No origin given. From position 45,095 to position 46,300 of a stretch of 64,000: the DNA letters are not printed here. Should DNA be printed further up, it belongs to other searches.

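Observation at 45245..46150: TupA-like ATP-grasp amidoligase translationally coupled to the Wzy polymerase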

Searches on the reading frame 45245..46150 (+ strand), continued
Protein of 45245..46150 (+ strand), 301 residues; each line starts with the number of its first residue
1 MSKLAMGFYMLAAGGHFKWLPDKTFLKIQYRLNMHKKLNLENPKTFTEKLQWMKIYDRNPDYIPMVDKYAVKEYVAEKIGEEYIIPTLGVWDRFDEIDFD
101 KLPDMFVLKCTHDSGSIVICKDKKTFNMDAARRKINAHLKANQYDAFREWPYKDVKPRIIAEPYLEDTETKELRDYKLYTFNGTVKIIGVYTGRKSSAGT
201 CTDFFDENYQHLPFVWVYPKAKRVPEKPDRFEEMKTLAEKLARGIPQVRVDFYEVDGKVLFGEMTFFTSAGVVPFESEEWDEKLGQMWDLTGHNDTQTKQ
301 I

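Call 47: find_related_loci(query=A1, collection=genome_contigs, flank=10000)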
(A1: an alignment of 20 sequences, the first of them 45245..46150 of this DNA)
Query A1 (301 aa) in genome_contigs; peptide patterns used: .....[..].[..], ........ (x = any residue, [..] = any of these).
600 stretches matched a pattern (row limit reached: there are more); 586 encode a relative of the query (tblastn E <= 1e-3); the best 80 are kept; 80 distinct loci.
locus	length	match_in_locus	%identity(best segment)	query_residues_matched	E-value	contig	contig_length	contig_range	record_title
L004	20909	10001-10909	62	1-301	6e-117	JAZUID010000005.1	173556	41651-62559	MAG: Acutalibacteraceae bacterium isolate T1900045267_TH20190037.MAGScoT_cleanbin_000004 SGB_5880_k141_1607555, whole ge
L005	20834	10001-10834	63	10-286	9e-113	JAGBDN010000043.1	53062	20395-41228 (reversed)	MAG: Thermoguttaceae bacterium isolate RGIG9020 Water_deer_Rectum-4__c55778, whole genome shotgun sequence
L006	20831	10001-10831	59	11-286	1e-109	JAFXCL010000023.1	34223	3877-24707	MAG: Oscillospiraceae bacterium isolate RGIG6289 Sheep_Rectum-3__c676604, whole genome shotgun sequence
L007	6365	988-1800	60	15-286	3e-108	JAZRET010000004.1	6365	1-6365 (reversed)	MAG: Congzhengia sp. isolate T1900045498_YK20190192.MAGScoT_cleanbin_000024 SGB_7464_k141_2421864, whole genome shotgun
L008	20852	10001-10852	59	11-293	9e-108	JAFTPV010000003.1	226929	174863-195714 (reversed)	MAG: Clostridia bacterium isolate RGIG4040 Roe_deer_Cecum-5__c570, whole genome shotgun sequence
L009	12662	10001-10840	57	8-286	3e-106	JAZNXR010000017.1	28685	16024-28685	MAG: Eubacteriales bacterium isolate T1900044778_TS20190244.MAGScoT_cleanbin_000047 SGB_2529_k141_2226186, whole genome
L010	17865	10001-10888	57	1-297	4e-105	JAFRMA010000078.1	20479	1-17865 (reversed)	MAG: Solobacterium sp. isolate RGIG2592 Goat_Jejunum.Co__c876938, whole genome shotgun sequence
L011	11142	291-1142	56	8-290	4e-104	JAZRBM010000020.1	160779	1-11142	MAG: Congzhengia sp. isolate T1900045127_TC20190121.MAGScoT_cleanbin_000001 SGB_4867_k141_2571302, whole genome shotgun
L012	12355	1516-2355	56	8-286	2e-103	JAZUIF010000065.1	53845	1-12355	MAG: Paludibacteraceae bacterium isolate T1900045267_TH20190037.MAGScoT_cleanbin_000001 SGB_5878_k141_676411, whole geno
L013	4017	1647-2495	55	20-301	1e-102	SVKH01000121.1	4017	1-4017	MAG: Oscillospiraceae bacterium isolate SIG456 NODE_304332_length_4017_cov_1.562468, whole genome shotgun sequence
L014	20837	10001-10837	55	9-286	8e-102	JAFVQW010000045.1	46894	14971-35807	MAG: Clostridia bacterium isolate RGIG5312 Sheep_Colon-2__c649849, whole genome shotgun sequence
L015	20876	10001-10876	54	1-291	2e-101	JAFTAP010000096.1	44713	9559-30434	MAG: Lachnospiraceae bacterium isolate RGIG3644 Goat_Rumen.Co__c2370922, whole genome shotgun sequence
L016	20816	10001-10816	56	19-290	2e-101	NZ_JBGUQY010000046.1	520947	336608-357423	MAG: Fibrobacter sp. isolate ruminal_MAG_129 ruminal_MAG_129_contig_0047, whole genome shotgun sequence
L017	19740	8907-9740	56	8-285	3e-101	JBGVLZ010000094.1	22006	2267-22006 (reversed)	MAG: Eubacteriales bacterium isolate fecal_MAG_27 fecal_MAG_27_contig_0094, whole genome shotgun sequence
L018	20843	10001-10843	56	8-286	3e-101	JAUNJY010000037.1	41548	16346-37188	MAG: bacterium isolate S2R_St_11 NODE_232_length_41548_cov_12.862073, whole genome shotgun sequence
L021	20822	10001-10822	56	18-290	8e-100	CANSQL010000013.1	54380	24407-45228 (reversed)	MAG TPA_asm: uncultured Erysipelotrichaceae bacterium isolate SRR15510233_bin.7_metawrap_v1.3_MAG genome assembly, conti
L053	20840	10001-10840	53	8-285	4e-95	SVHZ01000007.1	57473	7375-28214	MAG: Clostridiales bacterium isolate SIG397 NODE_12921_length_57473_cov_1.649810, whole genome shotgun sequence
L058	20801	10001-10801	53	20-287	2e-94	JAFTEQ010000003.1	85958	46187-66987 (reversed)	MAG: Bacteroidales bacterium isolate RGIG3749 Goat_Rumen.Co__c67761, whole genome shotgun sequence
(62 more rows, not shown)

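Call 51: search_protein_families(library=pfam, proteins=[L053:10883-13165:+, L021:8747-10837:+, L058:8543-10813:+], max_evalue=0.01)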
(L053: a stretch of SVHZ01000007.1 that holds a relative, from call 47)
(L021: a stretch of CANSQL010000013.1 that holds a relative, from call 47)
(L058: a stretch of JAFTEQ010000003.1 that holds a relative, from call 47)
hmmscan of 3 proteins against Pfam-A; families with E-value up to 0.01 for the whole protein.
L053:10883-13165:+ (760 aa): 2 families
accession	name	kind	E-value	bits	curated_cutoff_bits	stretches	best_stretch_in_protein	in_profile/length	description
PF14305.11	ATPgrasp_TupA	-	2.2e-63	214.5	25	1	512-751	1-240/241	TupA-like ATPgrasp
PF04932.20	Wzy_C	-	7.3e-10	39.3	31.7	1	239-380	3-148/149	O-Antigen ligase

L021:8747-10837:+ (696 aa): 1 family
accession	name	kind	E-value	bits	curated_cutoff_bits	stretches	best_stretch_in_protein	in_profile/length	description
PF14305.11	ATPgrasp_TupA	-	7.3e-63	212.7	25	1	449-691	1-241/241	TupA-like ATPgrasp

L058:8543-10813:+ (756 aa): 3 families
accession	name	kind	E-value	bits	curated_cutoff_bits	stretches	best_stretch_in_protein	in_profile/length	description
PF13440.11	Polysacc_synt_3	-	7.3e-78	262.2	23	1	32-326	1-291/293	Polysaccharide biosynthesis protein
PF14305.11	ATPgrasp_TupA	-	2.1e-55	188.3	25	1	515-754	1-240/241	TupA-like ATPgrasp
PF01943.22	Polysacc_synt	-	8.1e-31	107.9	28.2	1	10-272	3-271/274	Polysaccharide biosynthesis protein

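Call 59: search_protein_representatives(protein=window:45245-46150:+)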
Query: 301 residues. Proteins with E-value up to 0.001 (for the whole library): 10785; up to 1e-10: 7234; up to 1e-30: 2784. The best 150 are listed.
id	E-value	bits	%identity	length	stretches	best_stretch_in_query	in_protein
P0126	1.3e-180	615.9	52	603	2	11-287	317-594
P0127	7.7e-113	393.3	42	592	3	20-291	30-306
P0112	1.4e-112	392.4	49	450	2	8-288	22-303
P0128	1.9e-110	385.4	48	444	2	16-283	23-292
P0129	4.7e-104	364.4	44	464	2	7-288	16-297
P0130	3.3e-103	361.6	58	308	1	15-287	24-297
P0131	1.2e-101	356.5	57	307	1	11-288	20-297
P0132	1.5e-101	356.2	45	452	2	8-287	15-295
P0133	3.1e-99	348.5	47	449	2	18-290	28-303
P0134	3.7e-98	345.0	44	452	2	9-293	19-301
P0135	2.0e-97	342.6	47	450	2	17-290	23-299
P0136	1.3e-95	336.7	54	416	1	20-291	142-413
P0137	2.4e-94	332.5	40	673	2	32-291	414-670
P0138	1.8e-93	329.6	45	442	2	21-295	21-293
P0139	2.7e-93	329.0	45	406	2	14-287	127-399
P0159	9.3e-85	301.0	50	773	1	16-290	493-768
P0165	3.4e-83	295.9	50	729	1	18-294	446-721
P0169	3.8e-82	292.5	47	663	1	11-290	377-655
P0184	1.5e-79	283.9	47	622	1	6-286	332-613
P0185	2.4e-79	283.2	50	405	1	21-290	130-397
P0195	1.8e-77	277.1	50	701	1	18-287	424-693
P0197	2.6e-77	276.5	47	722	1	10-287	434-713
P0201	5.6e-77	275.5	52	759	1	17-289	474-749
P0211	1.7e-75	270.6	49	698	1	12-288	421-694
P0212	1.9e-75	270.5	52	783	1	18-289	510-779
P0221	2.1e-74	267.0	44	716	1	17-287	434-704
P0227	4.3e-74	266.0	49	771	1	17-290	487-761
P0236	2.5e-73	263.5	47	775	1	21-289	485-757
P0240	9.5e-73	261.6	48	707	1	13-283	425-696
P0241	9.7e-73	261.5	45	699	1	18-287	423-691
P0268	1.5e-70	254.3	49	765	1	17-287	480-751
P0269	1.6e-70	254.3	48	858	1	21-291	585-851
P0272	2.3e-70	253.8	47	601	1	23-288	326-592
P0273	2.4e-70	253.7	42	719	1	14-290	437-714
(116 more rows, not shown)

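Call 60: search_protein_families(library=pfam, proteins=[P0137, P0159, P0165, P0169, P0195, P0197, P0201, P0211, P0212, P0269], max_evalue=0.001)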
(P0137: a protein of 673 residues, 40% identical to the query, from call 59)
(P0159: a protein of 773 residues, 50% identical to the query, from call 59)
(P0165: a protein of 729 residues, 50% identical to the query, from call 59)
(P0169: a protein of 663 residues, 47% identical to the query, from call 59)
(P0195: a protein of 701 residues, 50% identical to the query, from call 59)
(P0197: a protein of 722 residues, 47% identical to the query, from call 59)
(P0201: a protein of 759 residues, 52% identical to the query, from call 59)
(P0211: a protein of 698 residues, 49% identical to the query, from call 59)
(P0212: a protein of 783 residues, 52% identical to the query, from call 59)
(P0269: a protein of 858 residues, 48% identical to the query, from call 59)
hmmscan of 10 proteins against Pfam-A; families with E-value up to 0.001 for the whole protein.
P0137 (673 aa): 1 family
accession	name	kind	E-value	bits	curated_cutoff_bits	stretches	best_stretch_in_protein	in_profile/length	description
PF14305.11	ATPgrasp_TupA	-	3.7e-99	331.6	25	2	430-666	1-239/241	TupA-like ATPgrasp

P0159 (773 aa): 2 families
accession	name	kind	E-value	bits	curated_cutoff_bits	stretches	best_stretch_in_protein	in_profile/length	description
PF14305.11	ATPgrasp_TupA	-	4.4e-69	233.1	25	1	525-766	1-240/241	TupA-like ATPgrasp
PF01943.22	Polysacc_synt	-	5.7e-26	92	28.2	1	5-270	2-273/274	Polysaccharide biosynthesis protein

P0165 (729 aa): 2 families
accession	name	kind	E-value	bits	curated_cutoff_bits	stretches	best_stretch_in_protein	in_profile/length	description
PF14305.11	ATPgrasp_TupA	-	5.6e-62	209.8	25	1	477-715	2-240/241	TupA-like ATPgrasp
PF04765.19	TOD1_MUCI70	-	9.7e-15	55.1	21.4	1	48-216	127-304/314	TOD1/MUCI70, glycosyltransferase-like domain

P0169 (663 aa): 4 families
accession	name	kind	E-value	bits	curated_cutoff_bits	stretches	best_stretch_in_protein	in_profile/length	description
PF14305.11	ATPgrasp_TupA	-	1.9e-74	250.6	25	1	414-653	1-240/241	TupA-like ATPgrasp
PF00534.26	Glycos_transf_1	-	2.7e-42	144.6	26.4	1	169-334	3-170/172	Glycosyl transferases group 1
PF13692.12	Glyco_trans_1_4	-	6.2e-35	121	27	1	182-322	2-142/142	Glycosyl transferases group 1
PF13439.12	Glyco_transf_4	-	1.3e-06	29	28.5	1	14-166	1-167/170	Glycosyltransferase Family 4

P0195 (701 aa): 2 families
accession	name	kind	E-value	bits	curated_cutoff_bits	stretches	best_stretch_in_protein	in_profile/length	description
PF14305.11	ATPgrasp_TupA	-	9.7e-58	196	25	1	454-695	1-241/241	TupA-like ATPgrasp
PF04932.20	Wzy_C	-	8.8e-17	61.7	31.7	1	187-334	2-148/149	O-Antigen ligase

P0197 (722 aa): 2 families
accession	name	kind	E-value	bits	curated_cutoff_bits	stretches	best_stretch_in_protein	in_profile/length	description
PF14305.11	ATPgrasp_TupA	-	8.5e-68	228.9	25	1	472-715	1-241/241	TupA-like ATPgrasp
PF04932.20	Wzy_C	-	9.3e-17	61.6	31.7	1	192-340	2-148/149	O-Antigen ligase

P0201 (759 aa): 2 families
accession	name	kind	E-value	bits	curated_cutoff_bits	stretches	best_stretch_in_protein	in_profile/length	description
PF14305.11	ATPgrasp_TupA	-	2e-65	221.1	25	1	505-748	1-240/241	TupA-like ATPgrasp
PF04932.20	Wzy_C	-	1.2e-08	35.3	31.7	1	238-378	4-149/149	O-Antigen ligase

P0211 (698 aa): 2 families
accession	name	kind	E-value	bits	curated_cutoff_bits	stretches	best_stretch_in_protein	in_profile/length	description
PF14305.11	ATPgrasp_TupA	-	2.2e-66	224.3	25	1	457-694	1-240/241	TupA-like ATPgrasp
PF04932.20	Wzy_C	-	1.1e-16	61.3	31.7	1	193-339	2-148/149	O-Antigen ligase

P0212 (783 aa): 2 families
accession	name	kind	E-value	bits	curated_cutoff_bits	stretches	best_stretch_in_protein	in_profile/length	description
PF14305.11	ATPgrasp_TupA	-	1.7e-52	178.8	25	1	540-779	1-241/241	TupA-like ATPgrasp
PF01554.23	MatE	-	2.5e-10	40.7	24.9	2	270-403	29-161/161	MatE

P0269 (858 aa): 4 families
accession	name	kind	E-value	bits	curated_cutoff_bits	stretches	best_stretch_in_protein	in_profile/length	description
PF14305.11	ATPgrasp_TupA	-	3.2e-58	197.6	25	1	612-848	1-240/241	TupA-like ATPgrasp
PF00534.26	Glycos_transf_1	-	1e-26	93.9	26.4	1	271-432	7-168/172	Glycosyl transferases group 1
PF13692.12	Glyco_trans_1_4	-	1.3e-20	74.5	27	1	282-421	4-141/142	Glycosyl transferases group 1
PF20706.3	GT4-conflict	-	1.4e-09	37.9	26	1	249-394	166-319/385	Family 4 Glycosyltransferase in conflict systems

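Call 61: search_protein_families(library=pfam, proteins=[P0221, P0227, P0236, P0240, P0241, P0268, P0273, P0184, P0272, P0185], max_evalue=0.001)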
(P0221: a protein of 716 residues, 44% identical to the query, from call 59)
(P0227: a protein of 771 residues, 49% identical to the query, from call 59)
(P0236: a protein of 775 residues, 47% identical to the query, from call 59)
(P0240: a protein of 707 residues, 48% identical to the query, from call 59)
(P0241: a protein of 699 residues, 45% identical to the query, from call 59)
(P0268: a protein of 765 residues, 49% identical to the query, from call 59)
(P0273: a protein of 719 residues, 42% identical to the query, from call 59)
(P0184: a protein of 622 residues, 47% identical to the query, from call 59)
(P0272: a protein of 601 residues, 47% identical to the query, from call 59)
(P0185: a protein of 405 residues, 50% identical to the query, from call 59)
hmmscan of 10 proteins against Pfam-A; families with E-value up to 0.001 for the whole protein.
P0221 (716 aa): 2 families
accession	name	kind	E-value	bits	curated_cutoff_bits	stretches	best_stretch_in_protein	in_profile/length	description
PF14305.11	ATPgrasp_TupA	-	5.2e-60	203.4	25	1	466-703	2-238/241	TupA-like ATPgrasp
PF04932.20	Wzy_C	-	2.8e-13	50.3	31.7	1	187-334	3-148/149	O-Antigen ligase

P0227 (771 aa): 2 families
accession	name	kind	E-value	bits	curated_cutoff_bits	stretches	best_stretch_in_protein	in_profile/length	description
PF14305.11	ATPgrasp_TupA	-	7.6e-62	209.4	25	1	518-758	1-239/241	TupA-like ATPgrasp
PF14296.11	O-ag_pol_Wzy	-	1.1e-19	70.9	26.6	1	8-465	2-466/468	O-antigen polysaccharide polymerase Wzy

P0236 (775 aa): 2 families
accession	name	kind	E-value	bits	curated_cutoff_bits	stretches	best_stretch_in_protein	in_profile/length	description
PF14305.11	ATPgrasp_TupA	-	3.4e-52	177.8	25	1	512-754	1-238/241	TupA-like ATPgrasp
PF04932.20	Wzy_C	-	1e-14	55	31.7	1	210-359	2-148/149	O-Antigen ligase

P0240 (707 aa): 2 families
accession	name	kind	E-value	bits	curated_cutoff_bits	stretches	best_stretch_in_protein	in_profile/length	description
PF14305.11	ATPgrasp_TupA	-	1.5e-48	165.9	25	1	460-701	1-240/241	TupA-like ATPgrasp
PF04932.20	Wzy_C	-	2.4e-13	50.6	31.7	1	195-337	2-148/149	O-Antigen ligase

P0241 (699 aa): 2 families
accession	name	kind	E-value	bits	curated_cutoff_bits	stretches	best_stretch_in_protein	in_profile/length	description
PF14305.11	ATPgrasp_TupA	-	4.2e-69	233.2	25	1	453-692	1-240/241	TupA-like ATPgrasp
PF04932.20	Wzy_C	-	1.4e-08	35.1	31.7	1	197-324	19-148/149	O-Antigen ligase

P0268 (765 aa): 1 family
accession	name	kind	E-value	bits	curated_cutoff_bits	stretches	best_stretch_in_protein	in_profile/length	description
PF14305.11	ATPgrasp_TupA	-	3.5e-64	217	25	1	511-753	1-241/241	TupA-like ATPgrasp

P0273 (719 aa): 2 families
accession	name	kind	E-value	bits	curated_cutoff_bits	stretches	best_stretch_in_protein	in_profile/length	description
PF14305.11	ATPgrasp_TupA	-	1.8e-60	204.9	25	1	471-710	1-238/241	TupA-like ATPgrasp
PF04932.20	Wzy_C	-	6.7e-15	55.6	31.7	1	208-349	4-148/149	O-Antigen ligase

P0184 (622 aa): 2 families
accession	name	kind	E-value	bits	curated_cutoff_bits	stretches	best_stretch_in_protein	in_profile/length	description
PF14305.11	ATPgrasp_TupA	-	3e-71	240.2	25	1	374-615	1-240/241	TupA-like ATPgrasp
PF04932.20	Wzy_C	-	1.1e-12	48.4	31.7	1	95-231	2-148/149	O-Antigen ligase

P0272 (601 aa): 1 family
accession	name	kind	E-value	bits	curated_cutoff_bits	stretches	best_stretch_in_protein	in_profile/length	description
PF14305.11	ATPgrasp_TupA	-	6e-63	213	25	1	352-592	2-240/241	TupA-like ATPgrasp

P0185 (405 aa): 3 families
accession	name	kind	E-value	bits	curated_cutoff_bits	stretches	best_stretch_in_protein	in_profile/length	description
PF14305.11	ATPgrasp_TupA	-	2.4e-63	214.3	25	1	157-396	1-241/241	TupA-like ATPgrasp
PF02629.25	CoA_binding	-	7.3e-07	30.3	22.3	1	14-75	3-68/97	CoA binding domain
PF17836.7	PglD_N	-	0.00031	21.7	23.4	0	17-67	2-53/78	PglD N-terminal domain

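Call 70: search_solved_structures(query=A1, max_evalue=10, show_alignments=3)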
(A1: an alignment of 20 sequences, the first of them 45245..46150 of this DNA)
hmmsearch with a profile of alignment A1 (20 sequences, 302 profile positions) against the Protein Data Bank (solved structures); distinct sequences matched with E-value up to 10: 1.
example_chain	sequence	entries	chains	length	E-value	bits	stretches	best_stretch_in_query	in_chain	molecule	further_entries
5b7c_A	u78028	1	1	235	0.74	12.2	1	139-224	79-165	S-crystallin OctvuS4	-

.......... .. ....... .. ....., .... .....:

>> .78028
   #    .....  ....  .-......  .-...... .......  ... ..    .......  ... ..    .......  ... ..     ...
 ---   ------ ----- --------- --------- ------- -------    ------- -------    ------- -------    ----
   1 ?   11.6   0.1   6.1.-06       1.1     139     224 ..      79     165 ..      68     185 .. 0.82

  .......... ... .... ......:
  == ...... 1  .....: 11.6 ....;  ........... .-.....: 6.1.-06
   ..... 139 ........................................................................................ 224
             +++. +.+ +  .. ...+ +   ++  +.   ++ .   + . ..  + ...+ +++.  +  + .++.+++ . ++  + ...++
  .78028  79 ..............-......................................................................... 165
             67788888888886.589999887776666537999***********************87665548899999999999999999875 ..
